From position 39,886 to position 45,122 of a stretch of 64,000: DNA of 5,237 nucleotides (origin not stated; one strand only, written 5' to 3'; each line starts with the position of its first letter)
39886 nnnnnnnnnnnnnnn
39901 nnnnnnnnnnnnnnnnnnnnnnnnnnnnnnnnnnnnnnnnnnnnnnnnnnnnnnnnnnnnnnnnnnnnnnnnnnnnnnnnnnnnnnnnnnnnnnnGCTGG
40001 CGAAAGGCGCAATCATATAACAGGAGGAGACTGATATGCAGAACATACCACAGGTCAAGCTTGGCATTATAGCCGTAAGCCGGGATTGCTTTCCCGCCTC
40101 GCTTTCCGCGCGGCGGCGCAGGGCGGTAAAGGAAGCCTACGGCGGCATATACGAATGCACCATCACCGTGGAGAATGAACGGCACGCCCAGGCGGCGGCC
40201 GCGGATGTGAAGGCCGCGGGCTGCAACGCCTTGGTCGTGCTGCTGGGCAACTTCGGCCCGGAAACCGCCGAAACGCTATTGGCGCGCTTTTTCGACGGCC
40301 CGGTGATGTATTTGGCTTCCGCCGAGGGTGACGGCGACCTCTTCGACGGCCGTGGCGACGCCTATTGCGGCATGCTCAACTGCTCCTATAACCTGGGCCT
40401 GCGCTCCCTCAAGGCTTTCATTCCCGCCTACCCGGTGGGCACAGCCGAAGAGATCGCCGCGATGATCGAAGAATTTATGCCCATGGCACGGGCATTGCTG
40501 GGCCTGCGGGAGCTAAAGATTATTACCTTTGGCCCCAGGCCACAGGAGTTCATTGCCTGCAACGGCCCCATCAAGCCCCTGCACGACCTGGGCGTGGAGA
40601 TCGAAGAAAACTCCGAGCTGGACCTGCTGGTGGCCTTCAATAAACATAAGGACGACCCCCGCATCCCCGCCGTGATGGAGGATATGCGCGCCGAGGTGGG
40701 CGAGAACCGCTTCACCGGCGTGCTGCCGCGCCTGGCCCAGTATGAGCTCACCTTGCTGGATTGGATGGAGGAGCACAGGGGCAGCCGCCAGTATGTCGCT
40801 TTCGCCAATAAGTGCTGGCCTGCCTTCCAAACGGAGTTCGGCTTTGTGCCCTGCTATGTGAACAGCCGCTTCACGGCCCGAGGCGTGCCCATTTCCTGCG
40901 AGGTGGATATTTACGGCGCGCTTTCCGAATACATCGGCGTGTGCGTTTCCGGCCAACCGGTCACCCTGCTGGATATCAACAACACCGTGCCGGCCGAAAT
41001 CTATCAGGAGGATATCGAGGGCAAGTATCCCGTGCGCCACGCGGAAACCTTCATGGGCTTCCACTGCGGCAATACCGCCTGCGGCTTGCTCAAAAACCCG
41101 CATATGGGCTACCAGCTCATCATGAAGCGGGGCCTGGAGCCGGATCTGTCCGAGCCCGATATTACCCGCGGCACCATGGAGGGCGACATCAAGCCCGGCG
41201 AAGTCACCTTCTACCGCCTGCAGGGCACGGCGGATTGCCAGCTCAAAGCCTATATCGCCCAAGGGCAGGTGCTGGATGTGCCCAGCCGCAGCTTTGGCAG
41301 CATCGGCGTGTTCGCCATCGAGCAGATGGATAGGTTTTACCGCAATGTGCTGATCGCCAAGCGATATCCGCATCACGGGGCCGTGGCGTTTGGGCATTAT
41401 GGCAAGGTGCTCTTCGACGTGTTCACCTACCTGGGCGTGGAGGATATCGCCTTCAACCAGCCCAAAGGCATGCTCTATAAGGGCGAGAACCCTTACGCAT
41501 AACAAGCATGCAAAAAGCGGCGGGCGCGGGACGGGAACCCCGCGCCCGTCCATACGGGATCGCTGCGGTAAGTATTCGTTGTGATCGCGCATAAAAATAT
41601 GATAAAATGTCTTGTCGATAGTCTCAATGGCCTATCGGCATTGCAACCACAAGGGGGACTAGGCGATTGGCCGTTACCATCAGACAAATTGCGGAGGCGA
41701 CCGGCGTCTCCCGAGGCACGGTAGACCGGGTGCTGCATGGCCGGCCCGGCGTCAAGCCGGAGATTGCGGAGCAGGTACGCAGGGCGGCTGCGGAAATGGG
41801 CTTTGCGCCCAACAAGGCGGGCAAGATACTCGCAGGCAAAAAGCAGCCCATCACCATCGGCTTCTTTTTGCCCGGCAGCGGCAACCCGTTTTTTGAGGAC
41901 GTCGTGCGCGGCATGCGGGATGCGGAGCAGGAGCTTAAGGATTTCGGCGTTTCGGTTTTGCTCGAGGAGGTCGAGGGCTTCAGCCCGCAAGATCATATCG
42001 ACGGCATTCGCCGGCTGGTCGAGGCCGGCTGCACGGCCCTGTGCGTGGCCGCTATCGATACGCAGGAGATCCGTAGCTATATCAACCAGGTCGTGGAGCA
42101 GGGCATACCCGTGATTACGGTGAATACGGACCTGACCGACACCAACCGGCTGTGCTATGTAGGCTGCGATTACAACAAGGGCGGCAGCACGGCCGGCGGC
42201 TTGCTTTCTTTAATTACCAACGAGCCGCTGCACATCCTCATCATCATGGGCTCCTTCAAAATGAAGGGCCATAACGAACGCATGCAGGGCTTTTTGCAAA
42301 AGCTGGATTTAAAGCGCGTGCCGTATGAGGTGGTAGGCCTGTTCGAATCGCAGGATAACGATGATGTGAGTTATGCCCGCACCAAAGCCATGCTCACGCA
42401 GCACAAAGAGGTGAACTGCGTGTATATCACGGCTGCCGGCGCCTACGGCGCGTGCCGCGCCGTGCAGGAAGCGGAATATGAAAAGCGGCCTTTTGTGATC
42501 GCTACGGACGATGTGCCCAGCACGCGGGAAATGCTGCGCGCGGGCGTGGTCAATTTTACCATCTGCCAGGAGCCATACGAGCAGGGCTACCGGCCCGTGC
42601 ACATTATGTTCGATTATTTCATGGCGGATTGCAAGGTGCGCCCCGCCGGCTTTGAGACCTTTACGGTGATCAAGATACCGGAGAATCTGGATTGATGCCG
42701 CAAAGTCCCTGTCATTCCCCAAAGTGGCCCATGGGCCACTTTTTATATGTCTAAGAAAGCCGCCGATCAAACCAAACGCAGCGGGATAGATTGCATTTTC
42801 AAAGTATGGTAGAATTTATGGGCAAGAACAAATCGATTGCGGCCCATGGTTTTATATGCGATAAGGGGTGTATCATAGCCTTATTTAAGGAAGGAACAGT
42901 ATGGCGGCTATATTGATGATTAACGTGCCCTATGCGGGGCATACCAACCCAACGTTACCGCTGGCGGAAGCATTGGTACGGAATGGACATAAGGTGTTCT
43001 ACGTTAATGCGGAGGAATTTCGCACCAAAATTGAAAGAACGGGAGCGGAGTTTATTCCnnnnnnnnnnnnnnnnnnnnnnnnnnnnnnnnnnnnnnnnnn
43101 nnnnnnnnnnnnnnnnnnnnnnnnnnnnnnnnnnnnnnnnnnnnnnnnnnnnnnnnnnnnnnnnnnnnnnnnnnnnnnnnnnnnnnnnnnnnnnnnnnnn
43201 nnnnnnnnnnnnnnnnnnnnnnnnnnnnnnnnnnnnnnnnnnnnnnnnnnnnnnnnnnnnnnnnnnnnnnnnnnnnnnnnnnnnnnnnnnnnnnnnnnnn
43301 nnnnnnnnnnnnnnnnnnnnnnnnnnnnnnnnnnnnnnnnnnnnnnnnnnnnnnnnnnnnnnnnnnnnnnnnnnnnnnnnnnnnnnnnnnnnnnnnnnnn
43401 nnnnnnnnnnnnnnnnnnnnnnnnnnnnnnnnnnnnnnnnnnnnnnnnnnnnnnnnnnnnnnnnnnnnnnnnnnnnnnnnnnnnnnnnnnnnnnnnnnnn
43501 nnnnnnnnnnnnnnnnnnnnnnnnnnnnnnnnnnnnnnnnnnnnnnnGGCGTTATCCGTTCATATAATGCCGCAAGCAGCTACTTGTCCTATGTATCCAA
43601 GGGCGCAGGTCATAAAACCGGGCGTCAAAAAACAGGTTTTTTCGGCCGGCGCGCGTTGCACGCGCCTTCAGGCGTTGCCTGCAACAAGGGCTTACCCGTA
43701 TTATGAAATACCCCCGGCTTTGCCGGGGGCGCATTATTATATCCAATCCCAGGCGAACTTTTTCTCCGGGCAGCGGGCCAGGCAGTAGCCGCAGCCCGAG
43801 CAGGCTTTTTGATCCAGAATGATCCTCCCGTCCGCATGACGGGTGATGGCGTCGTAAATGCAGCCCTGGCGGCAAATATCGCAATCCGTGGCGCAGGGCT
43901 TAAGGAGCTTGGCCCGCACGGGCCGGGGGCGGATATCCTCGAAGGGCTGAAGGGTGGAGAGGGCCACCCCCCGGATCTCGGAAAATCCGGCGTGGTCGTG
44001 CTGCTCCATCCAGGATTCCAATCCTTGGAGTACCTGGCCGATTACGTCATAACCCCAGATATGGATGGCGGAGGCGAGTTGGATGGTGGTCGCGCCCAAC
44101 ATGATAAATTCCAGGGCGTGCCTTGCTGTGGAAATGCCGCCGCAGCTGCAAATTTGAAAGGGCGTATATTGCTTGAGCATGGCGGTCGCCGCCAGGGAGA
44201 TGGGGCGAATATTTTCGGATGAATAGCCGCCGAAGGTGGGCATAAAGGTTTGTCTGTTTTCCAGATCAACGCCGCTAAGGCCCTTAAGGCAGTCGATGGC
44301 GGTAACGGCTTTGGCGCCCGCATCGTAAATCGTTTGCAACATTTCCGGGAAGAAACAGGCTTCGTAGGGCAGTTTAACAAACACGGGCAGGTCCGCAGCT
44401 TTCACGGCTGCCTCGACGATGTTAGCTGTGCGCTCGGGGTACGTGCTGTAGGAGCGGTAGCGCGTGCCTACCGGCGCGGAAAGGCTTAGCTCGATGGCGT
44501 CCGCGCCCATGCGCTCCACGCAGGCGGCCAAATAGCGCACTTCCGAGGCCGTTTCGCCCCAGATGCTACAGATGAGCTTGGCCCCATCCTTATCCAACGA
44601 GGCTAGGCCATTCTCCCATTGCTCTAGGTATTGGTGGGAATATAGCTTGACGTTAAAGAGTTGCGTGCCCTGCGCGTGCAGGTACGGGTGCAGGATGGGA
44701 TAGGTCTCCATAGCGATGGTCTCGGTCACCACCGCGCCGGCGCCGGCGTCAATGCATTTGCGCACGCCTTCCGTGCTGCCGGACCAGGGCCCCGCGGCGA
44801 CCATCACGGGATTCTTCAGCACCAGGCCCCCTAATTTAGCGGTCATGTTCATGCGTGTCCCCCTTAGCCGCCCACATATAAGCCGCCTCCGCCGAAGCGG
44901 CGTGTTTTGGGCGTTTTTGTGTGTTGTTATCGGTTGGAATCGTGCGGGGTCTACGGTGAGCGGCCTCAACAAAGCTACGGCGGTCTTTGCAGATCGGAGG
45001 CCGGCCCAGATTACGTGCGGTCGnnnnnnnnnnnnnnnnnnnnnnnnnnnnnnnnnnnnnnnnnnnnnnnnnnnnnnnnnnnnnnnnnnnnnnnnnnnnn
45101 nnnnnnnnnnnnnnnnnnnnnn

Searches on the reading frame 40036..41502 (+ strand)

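Call 82: search_protein_families(library=pfam, proteins=[window:40036-41502:+], max_evalue=0.000001)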
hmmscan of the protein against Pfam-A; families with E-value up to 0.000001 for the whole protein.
window:40036-41502:+ (488 aa): 1 family
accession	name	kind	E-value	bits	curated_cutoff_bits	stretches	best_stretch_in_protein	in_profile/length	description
PF02952.23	Fucose_iso_C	-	1.7e-26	93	29.3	1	342-469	2-138/143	L-fucose isomerase, C-terminal domain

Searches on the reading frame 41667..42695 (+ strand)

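Call 82: search_protein_families(library=pfam, proteins=[window:41667-42695:+], max_evalue=0.000001)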
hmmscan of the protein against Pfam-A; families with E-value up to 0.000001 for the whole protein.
window:41667-42695:+ (342 aa): 3 families
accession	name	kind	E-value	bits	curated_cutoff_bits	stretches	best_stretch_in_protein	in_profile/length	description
PF13407.12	Peripla_BP_4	-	2.8e-47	161.9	35.1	1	64-317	1-253/258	Periplasmic binding protein domain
PF00356.27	LacI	-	2.6e-10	40.4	27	1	4-49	1-46/46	Bacterial regulatory proteins, lacI family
PF00532.27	Peripla_BP_1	-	5.4e-09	36.4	22.2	1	63-269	3-204/281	Periplasmic binding proteins and sugar binding domain of LacI family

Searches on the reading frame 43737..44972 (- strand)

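Call 82: search_protein_families(library=pfam, proteins=[window:43737-44972:-], max_evalue=0.000001)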
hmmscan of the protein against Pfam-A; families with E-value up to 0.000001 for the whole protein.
window:43737-44972:- (411 aa): 1 family
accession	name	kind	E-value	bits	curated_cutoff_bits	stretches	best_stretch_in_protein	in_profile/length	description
PF01180.27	DHO_dh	-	6.8e-27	94.8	27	1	45-322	4-291/291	Dihydroorotate dehydrogenase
